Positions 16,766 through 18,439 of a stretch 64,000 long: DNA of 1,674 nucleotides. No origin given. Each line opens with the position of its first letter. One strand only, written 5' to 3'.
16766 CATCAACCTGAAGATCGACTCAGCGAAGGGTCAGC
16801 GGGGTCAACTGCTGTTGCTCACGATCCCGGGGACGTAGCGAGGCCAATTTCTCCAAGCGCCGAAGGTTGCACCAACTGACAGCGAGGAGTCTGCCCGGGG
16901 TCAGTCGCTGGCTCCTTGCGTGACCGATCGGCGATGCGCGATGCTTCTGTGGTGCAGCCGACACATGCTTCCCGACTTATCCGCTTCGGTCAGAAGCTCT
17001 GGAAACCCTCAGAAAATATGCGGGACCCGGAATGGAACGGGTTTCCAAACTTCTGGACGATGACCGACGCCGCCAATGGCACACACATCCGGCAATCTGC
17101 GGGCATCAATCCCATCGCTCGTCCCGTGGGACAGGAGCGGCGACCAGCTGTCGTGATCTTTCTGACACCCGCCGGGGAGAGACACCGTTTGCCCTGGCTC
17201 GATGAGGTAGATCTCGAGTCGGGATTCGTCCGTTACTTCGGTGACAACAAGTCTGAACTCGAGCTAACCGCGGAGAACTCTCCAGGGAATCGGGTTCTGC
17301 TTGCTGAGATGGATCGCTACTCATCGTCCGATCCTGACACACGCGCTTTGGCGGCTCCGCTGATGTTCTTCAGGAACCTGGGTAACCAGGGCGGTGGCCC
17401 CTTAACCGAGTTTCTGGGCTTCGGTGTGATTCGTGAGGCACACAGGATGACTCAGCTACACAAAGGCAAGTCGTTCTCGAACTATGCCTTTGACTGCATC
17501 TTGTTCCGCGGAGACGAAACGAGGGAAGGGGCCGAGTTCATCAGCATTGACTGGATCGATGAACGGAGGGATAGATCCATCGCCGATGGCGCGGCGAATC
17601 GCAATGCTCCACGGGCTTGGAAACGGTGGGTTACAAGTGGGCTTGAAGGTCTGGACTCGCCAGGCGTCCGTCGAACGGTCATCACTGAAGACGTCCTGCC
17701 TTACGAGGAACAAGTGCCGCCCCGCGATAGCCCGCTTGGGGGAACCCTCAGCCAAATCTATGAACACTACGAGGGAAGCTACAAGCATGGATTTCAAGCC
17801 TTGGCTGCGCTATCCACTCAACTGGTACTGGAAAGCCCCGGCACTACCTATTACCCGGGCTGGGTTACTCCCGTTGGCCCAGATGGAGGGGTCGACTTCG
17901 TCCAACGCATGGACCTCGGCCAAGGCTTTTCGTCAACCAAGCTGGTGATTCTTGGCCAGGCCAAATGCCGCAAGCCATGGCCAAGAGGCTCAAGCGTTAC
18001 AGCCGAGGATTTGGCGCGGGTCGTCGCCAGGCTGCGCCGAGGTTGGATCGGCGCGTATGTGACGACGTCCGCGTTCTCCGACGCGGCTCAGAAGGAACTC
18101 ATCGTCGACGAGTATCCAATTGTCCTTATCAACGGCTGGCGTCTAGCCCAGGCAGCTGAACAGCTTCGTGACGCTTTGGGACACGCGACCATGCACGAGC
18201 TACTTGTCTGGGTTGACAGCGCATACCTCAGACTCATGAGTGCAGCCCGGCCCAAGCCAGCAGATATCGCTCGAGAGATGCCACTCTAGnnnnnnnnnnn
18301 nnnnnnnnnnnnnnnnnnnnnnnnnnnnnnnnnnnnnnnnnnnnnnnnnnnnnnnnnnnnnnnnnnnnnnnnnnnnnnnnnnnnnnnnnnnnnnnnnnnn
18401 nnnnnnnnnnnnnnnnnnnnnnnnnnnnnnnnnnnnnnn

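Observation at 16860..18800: Low-GC islet carrying an MspJI-like modification-dependent (Type IV) restriction endonuclease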

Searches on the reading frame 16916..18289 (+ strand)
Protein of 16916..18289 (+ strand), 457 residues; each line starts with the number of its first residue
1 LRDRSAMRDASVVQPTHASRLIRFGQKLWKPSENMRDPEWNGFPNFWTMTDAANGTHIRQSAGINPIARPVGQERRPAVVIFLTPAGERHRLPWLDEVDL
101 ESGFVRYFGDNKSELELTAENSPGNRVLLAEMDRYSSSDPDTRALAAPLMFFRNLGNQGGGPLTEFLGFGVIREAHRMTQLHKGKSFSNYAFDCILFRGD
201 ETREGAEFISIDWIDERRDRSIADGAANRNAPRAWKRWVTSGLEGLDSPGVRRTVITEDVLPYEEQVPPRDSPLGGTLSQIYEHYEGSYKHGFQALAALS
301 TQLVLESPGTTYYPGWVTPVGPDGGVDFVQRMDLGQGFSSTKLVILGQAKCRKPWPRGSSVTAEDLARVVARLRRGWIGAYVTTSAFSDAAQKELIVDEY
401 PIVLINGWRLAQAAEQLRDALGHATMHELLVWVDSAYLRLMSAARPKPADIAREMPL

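Call 3: search_protein_families(library=pfam, proteins=[window:16916-18289:+], max_evalue=1)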
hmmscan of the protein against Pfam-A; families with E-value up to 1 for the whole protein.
window:16916-18289:+ (457 aa): 2 families
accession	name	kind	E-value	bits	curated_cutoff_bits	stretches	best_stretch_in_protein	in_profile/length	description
PF18062.7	RE_AspBHI_N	-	7.9e-19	68.4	27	1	57-242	14-184/185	Restriction endonuclease AspBHI N-terminal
PF04471.18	Mrr_cat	-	2.2e-06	28.2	21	1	316-412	26-113/115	Restriction endonuclease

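Call 4: search_protein_families(library=ncbifam, proteins=[window:16916-18289:+], max_evalue=1)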
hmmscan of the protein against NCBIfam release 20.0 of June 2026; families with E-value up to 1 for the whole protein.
window:16916-18289:+ (457 aa): 0 families

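Call 5: search_protein_families(library=padloc, proteins=[window:16916-18289:+], max_evalue=1)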
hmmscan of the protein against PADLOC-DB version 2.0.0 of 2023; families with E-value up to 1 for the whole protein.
window:16916-18289:+ (457 aa): 4 families
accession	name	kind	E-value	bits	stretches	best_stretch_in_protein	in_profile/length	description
PDLC03206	mREase_II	-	3.2e-108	360.1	1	32-446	16-428/434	Type II methyl-directed restriction enzyme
PDLC03203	mREase_II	-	6.8e-25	86.1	1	88-433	64-386/393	Type II methyl-directed restriction enzyme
PDLC04806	PDC-S02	-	3.3e-06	24.6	1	320-414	211-300/324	-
PDLC04819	PDC-S02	-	0.022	12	1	313-410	214-302/334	-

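Call 6: search_solved_structures(query=window:16916-18289:+, max_evalue=10, show_alignments=3)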
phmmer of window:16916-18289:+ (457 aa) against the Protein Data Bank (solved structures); distinct sequences matched with E-value up to 10: 3.
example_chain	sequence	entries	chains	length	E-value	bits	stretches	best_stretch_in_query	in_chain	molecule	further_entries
4f0p_A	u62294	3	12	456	9.5e-76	258.7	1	15-437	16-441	Restriction endonuclease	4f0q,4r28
4oc8_A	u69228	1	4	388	3.6e-11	45.8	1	72-433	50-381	restriction endonuclease AspBHI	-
4rzl_A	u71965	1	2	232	1.5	10.8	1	93-169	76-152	Restriction endonuclease LpnPI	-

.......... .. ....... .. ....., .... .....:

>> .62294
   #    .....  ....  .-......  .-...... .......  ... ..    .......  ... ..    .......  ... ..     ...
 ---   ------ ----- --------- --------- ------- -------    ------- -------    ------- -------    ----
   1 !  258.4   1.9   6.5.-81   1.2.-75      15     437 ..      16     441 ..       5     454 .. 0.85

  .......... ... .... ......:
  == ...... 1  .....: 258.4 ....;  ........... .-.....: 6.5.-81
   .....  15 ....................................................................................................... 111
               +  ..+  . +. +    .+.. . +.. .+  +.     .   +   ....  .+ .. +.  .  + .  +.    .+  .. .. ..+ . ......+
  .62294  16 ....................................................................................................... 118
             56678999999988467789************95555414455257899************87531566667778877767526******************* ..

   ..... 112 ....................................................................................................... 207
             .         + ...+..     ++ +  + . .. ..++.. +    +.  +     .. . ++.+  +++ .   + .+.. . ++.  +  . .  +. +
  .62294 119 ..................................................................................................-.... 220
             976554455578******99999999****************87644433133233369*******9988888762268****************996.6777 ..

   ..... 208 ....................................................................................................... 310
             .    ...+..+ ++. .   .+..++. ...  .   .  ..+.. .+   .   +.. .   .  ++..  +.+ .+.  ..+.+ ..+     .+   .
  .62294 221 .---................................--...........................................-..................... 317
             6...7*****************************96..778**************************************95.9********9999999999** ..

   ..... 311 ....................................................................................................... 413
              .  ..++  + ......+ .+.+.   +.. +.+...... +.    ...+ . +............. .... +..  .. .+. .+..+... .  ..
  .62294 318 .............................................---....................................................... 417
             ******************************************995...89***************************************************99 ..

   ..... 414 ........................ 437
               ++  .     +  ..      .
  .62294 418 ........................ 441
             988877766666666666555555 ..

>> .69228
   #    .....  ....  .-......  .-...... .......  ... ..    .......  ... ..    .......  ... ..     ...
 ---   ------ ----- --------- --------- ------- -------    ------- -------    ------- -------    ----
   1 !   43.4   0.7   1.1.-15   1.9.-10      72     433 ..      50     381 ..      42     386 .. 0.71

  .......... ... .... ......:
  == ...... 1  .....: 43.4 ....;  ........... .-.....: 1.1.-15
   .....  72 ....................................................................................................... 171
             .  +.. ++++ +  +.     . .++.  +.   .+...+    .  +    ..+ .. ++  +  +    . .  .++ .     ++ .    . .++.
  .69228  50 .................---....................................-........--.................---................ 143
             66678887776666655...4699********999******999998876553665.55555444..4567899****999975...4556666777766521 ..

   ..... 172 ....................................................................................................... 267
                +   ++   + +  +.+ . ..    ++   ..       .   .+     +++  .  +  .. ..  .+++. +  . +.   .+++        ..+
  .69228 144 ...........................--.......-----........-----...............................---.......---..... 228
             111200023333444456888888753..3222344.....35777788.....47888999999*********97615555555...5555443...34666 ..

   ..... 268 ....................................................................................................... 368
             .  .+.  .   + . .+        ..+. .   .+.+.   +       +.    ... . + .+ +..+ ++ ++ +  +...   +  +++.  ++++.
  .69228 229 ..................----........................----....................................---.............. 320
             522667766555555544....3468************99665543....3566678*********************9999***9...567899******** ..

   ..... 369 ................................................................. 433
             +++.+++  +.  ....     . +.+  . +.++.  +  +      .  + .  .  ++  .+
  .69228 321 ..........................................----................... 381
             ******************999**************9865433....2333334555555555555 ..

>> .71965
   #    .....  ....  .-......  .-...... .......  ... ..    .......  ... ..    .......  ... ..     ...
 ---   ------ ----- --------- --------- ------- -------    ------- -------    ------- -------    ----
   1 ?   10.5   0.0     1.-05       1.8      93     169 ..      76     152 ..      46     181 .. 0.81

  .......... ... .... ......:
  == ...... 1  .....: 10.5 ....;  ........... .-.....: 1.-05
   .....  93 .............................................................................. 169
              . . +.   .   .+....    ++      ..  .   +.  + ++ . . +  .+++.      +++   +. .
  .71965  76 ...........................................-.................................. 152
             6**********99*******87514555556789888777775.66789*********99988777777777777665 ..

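Call 10: find_homologous_proteins(query=window:16916-18289:+)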
Query window:16916-18289:+ (457 aa): 1065 proteins with E <= 0.001 among 8000 candidates; the best 120 are listed.
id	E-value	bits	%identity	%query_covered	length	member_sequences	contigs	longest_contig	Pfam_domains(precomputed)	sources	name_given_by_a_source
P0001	5.2e-234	795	75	98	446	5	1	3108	PF18062.9,PF04471.19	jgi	jgi:hypothetical protein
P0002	4.5e-230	782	74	96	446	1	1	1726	PF18062.9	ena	-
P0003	2.9e-227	773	100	73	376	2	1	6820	PF18062.9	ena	-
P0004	4.0e-223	759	70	99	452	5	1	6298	PF18062.9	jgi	-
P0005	9.9e-223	758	71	96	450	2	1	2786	PF18062.9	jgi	jgi:hypothetical protein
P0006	2.5e-219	747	72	96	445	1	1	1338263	PF18062.9,PF04471.19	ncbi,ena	-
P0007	4.1e-214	730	73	93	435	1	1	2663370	PF18062.9,PF04471.19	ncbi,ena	-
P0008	4.4e-201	687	76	83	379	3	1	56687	PF18062.9,PF04471.19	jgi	-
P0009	3.3e-192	658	64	96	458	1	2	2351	PF18062.9,PF04471.19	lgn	-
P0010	1.3e-191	656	65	94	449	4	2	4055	PF18062.9,PF04471.19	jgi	-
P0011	1.7e-188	645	65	94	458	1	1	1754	PF18062.9,PF04471.19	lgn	-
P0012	5.1e-188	644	61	97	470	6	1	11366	PF18062.9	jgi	jgi:Restriction endonuclease AspBHI N-terminal/Restriction endonuclease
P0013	1.6e-187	642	65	96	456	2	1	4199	PF18062.9,PF04471.19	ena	-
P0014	2.6e-186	638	63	94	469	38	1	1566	PF18062.9,PF04471.19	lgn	-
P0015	2.1e-185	635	63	96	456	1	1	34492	PF18062.9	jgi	jgi:hypothetical protein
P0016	4.6e-185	634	63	94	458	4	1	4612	PF18062.9,PF04471.19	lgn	-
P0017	5.8e-185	634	63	96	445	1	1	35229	PF18062.9,PF04471.19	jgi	jgi:hypothetical protein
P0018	3.2e-184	631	59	98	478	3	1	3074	PF18062.9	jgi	jgi:hypothetical protein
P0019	1.1e-182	626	62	96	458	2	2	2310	PF18062.9,PF04471.19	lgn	-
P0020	1.2e-182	626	65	93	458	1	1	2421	PF18062.9,PF04471.19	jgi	jgi:hypothetical protein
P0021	1.6e-181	622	62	93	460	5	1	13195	PF18062.9,PF04471.19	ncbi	ncbi:MAG: restriction endonuclease [Actinomycetota bacterium]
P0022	2.9e-181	621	61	96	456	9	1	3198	PF18062.9,PF04471.19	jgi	jgi:hypothetical protein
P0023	4.3e-181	621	60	97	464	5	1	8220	PF18062.9,PF04471.19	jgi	jgi:Restriction endonuclease AspBHI N-terminal/Restriction endonuclease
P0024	7.3e-181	620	62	95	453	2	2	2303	PF18062.9,PF04471.19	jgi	jgi:hypothetical protein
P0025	2.8e-180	618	58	96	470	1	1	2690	PF18062.9,PF04471.19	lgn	-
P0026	1.4e-179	616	61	95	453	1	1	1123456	PF18062.9,PF04471.19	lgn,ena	-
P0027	5.3e-178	611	61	96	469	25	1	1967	PF18062.9,PF04471.19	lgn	-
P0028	2.6e-176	605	60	95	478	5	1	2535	PF18062.9,PF04471.19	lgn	-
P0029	1.6e-173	596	60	96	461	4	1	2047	PF18062.9,PF04471.19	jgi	-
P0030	6.4e-173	594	56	100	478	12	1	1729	PF18062.9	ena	-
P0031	8.6e-173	594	61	96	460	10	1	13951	PF18062.9,PF04471.19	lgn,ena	-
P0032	3.1e-171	588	60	95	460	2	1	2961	PF18062.9,PF04471.19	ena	-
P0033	4.7e-171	588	57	97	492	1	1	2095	PF18062.9,PF04471.19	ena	-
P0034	7.7e-171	587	59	94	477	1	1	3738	PF18062.9,PF04471.19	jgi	jgi:AspBHI-like restriction endonuclease/restriction endonuclease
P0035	8.6e-171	587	60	95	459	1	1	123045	PF18062.9,PF04471.19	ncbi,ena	-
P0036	1.9e-170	586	58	95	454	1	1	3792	PF18062.9,PF04471.19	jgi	jgi:hypothetical protein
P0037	1.0e-169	583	58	95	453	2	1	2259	PF18062.9,PF04471.19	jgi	jgi:hypothetical protein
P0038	1.8e-169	583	58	97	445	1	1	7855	PF18062.9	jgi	jgi:Restriction endonuclease AspBHI N-terminal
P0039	8.5e-168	577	58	95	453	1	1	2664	PF18062.9,PF04471.19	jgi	jgi:hypothetical protein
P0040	3.3e-167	575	59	95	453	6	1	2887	PF18062.9,PF04471.19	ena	-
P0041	3.8e-167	575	58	95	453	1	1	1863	PF18062.9,PF04471.19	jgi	jgi:hypothetical protein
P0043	1.7e-164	566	58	95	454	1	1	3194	PF18062.9,PF04471.19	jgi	jgi:hypothetical protein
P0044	8.7e-162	557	54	96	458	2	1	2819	PF18062.9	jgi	jgi:hypothetical protein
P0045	2.6e-161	556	58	95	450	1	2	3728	PF18062.9,PF04471.19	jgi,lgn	jgi:hypothetical protein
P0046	8.0e-161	554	56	95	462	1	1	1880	PF18062.9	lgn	-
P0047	9.1e-157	541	65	79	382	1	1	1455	PF18062.9,PF04471.19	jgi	jgi:hypothetical protein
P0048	2.6e-149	516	63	79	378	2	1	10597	PF18062.9,PF04471.19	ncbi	-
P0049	3.4e-145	503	60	79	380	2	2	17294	PF18062.9,PF04471.19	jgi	jgi:hypothetical protein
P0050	1.7e-139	484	67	66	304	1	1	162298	PF18062.9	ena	-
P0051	1.2e-138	481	59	78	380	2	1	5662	PF18062.9,PF04471.19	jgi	jgi:hypothetical protein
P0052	1.4e-126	441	58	71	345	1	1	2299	PF04471.19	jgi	jgi:hypothetical protein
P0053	1.9e-114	401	60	62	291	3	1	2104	PF18062.9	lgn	-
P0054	6.1e-110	386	60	62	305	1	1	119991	PF04471.19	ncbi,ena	-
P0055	2.6e-105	371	64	57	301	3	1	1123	PF04471.19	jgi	jgi:hypothetical protein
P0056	1.1e-95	339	67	47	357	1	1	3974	PF18062.9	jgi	-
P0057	1.9e-95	339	61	54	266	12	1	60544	PF04471.19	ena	-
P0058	1.9e-94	335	59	57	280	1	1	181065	PF04471.19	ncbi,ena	-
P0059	8.9e-91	323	57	56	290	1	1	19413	PF18062.9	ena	-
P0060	4.8e-83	298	42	86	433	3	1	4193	PF18062.9,PF04471.19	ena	-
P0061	1.1e-80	290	40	91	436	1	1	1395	PF18062.9,PF04471.19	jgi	jgi:hypothetical protein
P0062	1.2e-80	290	43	82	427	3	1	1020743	PF18062.9,PF04471.19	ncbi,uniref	ncbi:restriction endonuclease [Kitasatospora sp. NPDC092948]|uniref:restriction endonuclease n=1 Tax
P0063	1.4e-80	290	42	86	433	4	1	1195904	PF18062.9,PF04471.19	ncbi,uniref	ncbi:restriction endonuclease [Streptomyces sp. NPDC027717]|uniref:restriction endonuclease n=1 Tax=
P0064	1.9e-80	289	39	93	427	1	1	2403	PF18062.9,PF04471.19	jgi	jgi:hypothetical protein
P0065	3.2e-80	288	41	89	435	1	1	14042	PF18062.9,PF04471.19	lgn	-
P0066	6.8e-80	287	37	88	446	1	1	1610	PF18062.9,PF04471.19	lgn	-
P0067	1.1e-79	287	42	84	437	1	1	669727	PF18062.9,PF04471.19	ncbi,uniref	ncbi:restriction endonuclease [Streptomyces sp. NPDC002574]|uniref:restriction endonuclease n=1 Tax=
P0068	1.2e-79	287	39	89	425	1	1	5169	PF18062.9,PF04471.19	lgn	-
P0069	1.7e-79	286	41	89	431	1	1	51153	PF18062.9,PF04471.19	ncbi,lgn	-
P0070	2.3e-79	286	42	86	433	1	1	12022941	PF18062.9,PF04471.19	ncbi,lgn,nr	ncbi:restriction endonuclease [Streptomyces sp. RLB3-17]|nr:restriction endonuclease [Streptomyces s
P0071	3.2e-79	285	38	93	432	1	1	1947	PF18062.9,PF04471.19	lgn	-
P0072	3.7e-79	285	40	95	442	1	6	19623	PF18062.9,PF04471.19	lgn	-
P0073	6.5e-79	284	42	86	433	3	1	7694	PF18062.9,PF04471.19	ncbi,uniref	ncbi:restriction endonuclease [Streptomyces althioticus]|uniref:restriction endonuclease n=1 Tax=Str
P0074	7.2e-79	284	42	87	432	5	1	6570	PF18062.9,PF04471.19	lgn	-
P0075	7.3e-79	284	41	92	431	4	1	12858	PF18062.9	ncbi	-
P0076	7.5e-79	284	43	82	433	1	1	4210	PF18062.9,PF04471.19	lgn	-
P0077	8.7e-79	284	43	86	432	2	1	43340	PF18062.9,PF04471.19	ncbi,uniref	ncbi:restriction endonuclease [Streptomyces sp. NPDC059409]|uniref:restriction endonuclease n=1 Tax=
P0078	9.4e-79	284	43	86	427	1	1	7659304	PF18062.9,PF04471.19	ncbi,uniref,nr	ncbi:restriction endonuclease [Kitasatospora sp. YST-16]|uniref:restriction endonuclease n=1 Tax=Kit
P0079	1.1e-78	283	38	89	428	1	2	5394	PF18062.9,PF04471.19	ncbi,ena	-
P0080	1.2e-78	283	42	88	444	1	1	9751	PF18062.9,PF04471.19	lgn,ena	-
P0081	1.3e-78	283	42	84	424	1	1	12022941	PF18062.9,PF04471.19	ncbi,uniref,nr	ncbi:restriction endonuclease [Streptomyces sp. RLB3-17]|uniref:restriction endonuclease n=1 Tax=Str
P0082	1.5e-78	283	40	89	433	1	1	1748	PF18062.9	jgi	jgi:hypothetical protein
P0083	1.5e-78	283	39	94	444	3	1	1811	PF18062.9,PF04471.19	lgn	-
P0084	1.7e-78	283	40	96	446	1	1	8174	PF18062.9,PF04471.19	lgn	-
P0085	2.1e-78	282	39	89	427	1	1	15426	PF18062.9,PF04471.19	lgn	-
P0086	2.1e-78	282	42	86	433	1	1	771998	PF18062.9,PF04471.19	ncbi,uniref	ncbi:restriction endonuclease [Streptomyces fructofermentans]|uniref:restriction endonuclease n=1 Ta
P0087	2.2e-78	282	39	90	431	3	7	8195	PF18062.9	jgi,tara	jgi:hypothetical protein|tara:strand:- start:3265 stop:4560 length:1296 start_codon:yes stop_codon:y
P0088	2.4e-78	282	39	90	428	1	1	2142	PF18062.9,PF04471.19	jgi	jgi:hypothetical protein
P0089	2.4e-78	282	40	94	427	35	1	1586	PF18062.9,PF04471.19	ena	-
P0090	3.2e-78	282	42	86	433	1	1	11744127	PF18062.9,PF04471.19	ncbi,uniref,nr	ncbi:restriction endonuclease [Streptomyces canus]|uniref:restriction endonuclease n=1 Tax=Streptomy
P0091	3.3e-78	282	39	89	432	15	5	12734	PF18062.9,PF04471.19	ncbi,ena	-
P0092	3.5e-78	282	40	91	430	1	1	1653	PF18062.9,PF04471.19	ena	-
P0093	3.7e-78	282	42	86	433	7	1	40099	PF18062.9,PF04471.19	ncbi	ncbi:restriction endonuclease [Streptomyces alfalfae]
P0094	3.8e-78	282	39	89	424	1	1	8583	PF18062.9,PF04471.19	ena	-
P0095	4.2e-78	281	41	86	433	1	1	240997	PF18062.9,PF04471.19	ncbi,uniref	ncbi:restriction endonuclease [Streptomyces mirabilis]|uniref:restriction endonuclease n=1 Tax=Strep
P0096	4.6e-78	281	39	90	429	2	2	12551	PF18062.9,PF04471.19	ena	-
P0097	4.7e-78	281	37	93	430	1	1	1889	PF18062.9,PF04471.19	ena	-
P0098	5.6e-78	281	42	86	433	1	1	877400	PF18062.9,PF04471.19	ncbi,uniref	ncbi:restriction endonuclease [Streptomyces tendae]|uniref:restriction endonuclease n=1 Tax=Streptom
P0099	5.7e-78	281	42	86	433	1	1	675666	PF18062.9,PF04471.19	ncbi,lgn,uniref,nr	ncbi:hypothetical protein GCM10010285_07280 [Streptomyces pseudogriseolus]|uniref:Restriction endonu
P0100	5.8e-78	281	40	87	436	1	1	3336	PF18062.9,PF04471.19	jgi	-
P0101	6.2e-78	281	42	86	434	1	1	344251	PF18062.9,PF04471.19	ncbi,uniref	ncbi:restriction endonuclease [Streptomyces sp. NPDC004134]|uniref:restriction endonuclease n=1 Tax=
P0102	7.7e-78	281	40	87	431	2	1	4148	PF18062.9,PF04471.19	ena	-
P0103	8.1e-78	280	40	93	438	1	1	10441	PF18062.9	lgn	-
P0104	8.7e-78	280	39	89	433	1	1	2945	PF18062.9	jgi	jgi:hypothetical protein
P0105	9.5e-78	280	39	90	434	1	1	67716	PF18062.9,PF04471.19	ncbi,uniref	ncbi:restriction endonuclease [Nonomuraea sp. ATR24]|uniref:restriction endonuclease n=1 Tax=Nonomur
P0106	9.5e-78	280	40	95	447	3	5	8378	PF18062.9,PF04471.19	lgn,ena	-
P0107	1.3e-77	280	42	86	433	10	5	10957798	PF18062.9,PF04471.19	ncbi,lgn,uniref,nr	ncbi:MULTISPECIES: restriction endonuclease [Streptomyces]|uniref:restriction endonuclease n=1 Tax=S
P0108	1.4e-77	280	38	93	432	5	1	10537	PF18062.9,PF04471.19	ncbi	-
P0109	1.6e-77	279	39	92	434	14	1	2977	PF18062.9,PF04471.19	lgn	-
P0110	1.6e-77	279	41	86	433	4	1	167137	PF18062.9,PF04471.19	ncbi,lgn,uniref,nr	ncbi:restriction endonuclease [Streptomyces virginiae]|uniref:restriction endonuclease n=1 Tax=Strep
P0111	1.7e-77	279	41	86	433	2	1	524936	PF18062.9,PF04471.19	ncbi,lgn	ncbi:restriction endonuclease [Streptomyces griseoruber]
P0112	1.9e-77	279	42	86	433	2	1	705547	PF18062.9,PF04471.19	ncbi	ncbi:restriction endonuclease [Streptomyces sp. NPDC002499]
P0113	2.1e-77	279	40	93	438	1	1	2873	PF18062.9,PF04471.19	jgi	jgi:Restriction endonuclease AspBHI N-terminal/Restriction endonuclease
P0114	2.1e-77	279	39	91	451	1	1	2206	PF18062.9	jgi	jgi:hypothetical protein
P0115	2.1e-77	279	38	93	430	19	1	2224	PF18062.9,PF04471.19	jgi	-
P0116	2.3e-77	279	40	90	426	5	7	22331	PF18062.9,PF04471.19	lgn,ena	-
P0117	2.6e-77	279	41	88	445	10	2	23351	PF18062.9,PF04471.19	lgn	-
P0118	2.6e-77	279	41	89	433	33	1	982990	PF18062.9,PF04471.19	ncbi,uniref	ncbi:restriction endonuclease [Streptomyces antibioticus]|uniref:restriction endonuclease n=1 Tax=St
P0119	2.7e-77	279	39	89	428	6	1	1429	PF18062.9,PF04471.19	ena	-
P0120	2.8e-77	279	39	89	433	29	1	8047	PF18062.9,PF04471.19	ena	-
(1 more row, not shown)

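Call 24: find_related_loci(query=window:16916-18289:+, collection=genome_contigs, flank=6000)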
Query window:16916-18289:+ (457 aa) in genome_contigs; peptide patterns used: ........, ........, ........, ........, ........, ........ (x = any residue, [..] = any of these).
64 stretches matched a pattern, but none encodes a relative of the query by tblastn (E <= 1e-3).
